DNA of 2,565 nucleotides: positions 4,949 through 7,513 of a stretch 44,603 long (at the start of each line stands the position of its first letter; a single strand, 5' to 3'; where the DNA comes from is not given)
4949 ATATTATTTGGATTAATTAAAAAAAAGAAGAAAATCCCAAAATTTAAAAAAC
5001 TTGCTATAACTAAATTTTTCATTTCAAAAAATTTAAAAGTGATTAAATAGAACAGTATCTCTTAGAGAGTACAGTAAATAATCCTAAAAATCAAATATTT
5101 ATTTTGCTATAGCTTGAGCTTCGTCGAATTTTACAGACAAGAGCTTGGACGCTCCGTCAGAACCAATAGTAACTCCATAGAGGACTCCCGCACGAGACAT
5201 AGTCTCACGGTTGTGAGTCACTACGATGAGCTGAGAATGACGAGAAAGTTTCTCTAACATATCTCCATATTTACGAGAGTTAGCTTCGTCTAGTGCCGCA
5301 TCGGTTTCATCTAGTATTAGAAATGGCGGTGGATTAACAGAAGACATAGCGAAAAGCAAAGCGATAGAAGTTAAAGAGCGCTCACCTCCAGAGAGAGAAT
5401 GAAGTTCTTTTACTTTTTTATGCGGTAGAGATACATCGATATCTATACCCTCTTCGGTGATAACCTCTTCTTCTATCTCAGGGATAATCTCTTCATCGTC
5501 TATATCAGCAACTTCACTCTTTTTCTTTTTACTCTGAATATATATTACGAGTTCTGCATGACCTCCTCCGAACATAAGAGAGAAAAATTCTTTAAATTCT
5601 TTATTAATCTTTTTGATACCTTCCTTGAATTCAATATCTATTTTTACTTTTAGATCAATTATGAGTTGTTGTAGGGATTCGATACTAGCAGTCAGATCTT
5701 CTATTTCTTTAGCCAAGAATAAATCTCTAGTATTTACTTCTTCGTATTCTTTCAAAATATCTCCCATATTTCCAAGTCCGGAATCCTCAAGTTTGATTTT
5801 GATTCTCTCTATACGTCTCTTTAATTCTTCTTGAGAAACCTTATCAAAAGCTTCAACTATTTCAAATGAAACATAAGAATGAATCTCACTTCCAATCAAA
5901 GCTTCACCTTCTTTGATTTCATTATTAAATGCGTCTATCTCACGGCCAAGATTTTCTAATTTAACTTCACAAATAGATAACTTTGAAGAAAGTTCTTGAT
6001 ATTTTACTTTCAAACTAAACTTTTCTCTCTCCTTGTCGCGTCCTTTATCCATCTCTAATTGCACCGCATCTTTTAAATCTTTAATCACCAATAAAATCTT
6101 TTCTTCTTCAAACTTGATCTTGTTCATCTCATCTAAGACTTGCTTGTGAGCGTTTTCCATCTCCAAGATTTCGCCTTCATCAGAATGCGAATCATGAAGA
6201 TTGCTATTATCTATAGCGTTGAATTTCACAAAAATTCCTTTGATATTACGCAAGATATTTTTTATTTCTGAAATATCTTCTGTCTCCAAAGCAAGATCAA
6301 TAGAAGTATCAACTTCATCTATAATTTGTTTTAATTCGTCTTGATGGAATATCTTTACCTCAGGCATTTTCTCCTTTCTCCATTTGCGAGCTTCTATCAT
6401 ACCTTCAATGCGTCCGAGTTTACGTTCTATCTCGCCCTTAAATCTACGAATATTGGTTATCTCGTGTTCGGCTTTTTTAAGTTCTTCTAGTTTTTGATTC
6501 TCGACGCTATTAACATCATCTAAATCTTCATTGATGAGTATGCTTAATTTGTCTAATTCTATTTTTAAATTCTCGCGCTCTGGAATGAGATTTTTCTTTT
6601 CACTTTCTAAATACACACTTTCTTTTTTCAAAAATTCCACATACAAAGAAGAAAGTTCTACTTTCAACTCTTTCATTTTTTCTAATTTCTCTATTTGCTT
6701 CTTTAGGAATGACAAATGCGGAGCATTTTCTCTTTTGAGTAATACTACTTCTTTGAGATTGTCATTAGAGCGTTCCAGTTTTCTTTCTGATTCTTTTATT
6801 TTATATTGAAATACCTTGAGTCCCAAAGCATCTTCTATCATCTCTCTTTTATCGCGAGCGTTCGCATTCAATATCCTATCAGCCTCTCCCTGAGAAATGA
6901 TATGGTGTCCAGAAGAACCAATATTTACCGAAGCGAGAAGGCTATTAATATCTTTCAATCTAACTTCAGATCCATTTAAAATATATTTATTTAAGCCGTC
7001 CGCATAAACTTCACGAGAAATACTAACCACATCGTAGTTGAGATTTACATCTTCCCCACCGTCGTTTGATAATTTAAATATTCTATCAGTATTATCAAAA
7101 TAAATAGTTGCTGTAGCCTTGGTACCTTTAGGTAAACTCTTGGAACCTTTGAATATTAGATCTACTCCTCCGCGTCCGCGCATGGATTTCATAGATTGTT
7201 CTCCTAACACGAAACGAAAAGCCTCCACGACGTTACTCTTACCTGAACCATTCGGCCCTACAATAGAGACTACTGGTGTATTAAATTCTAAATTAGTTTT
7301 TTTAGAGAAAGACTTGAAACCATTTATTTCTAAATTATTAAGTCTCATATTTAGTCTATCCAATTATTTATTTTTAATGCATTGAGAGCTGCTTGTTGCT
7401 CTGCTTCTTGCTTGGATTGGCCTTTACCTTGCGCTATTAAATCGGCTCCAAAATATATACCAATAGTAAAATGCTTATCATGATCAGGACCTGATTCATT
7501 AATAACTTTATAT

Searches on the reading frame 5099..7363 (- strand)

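Call 87: search_protein_families(library=pfam, proteins=[window:5099-7363:-], max_evalue=0.001)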
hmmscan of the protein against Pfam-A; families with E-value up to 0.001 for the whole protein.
window:5099-7363:- (754 aa): 6 families
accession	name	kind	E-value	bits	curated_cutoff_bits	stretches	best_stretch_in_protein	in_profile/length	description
PF02463.25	SMC_N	-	9.9e-58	195.6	40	1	8-739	2-219/220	RecF/RecN/SMC N terminal domain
PF13476.12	AAA_23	-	2.3e-09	38.6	27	1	11-240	2-196/201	AAA domain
PF13304.12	AAA_21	-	4e-09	37.4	27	1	32-83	2-72/304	AAA domain, putative AbiEii toxin, Type IV TA system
PF13175.12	AAA_15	-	4.7e-07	30.2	32.1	1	6-401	1-298/374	AAA ATPase domain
PF00005.33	ABC_tran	-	3.6e-06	28.1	25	0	646-687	97-135/137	ABC transporter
PF13555.12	AAA_29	-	0.00045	20.4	27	1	10-53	3-46/61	P-loop containing region of AAA domain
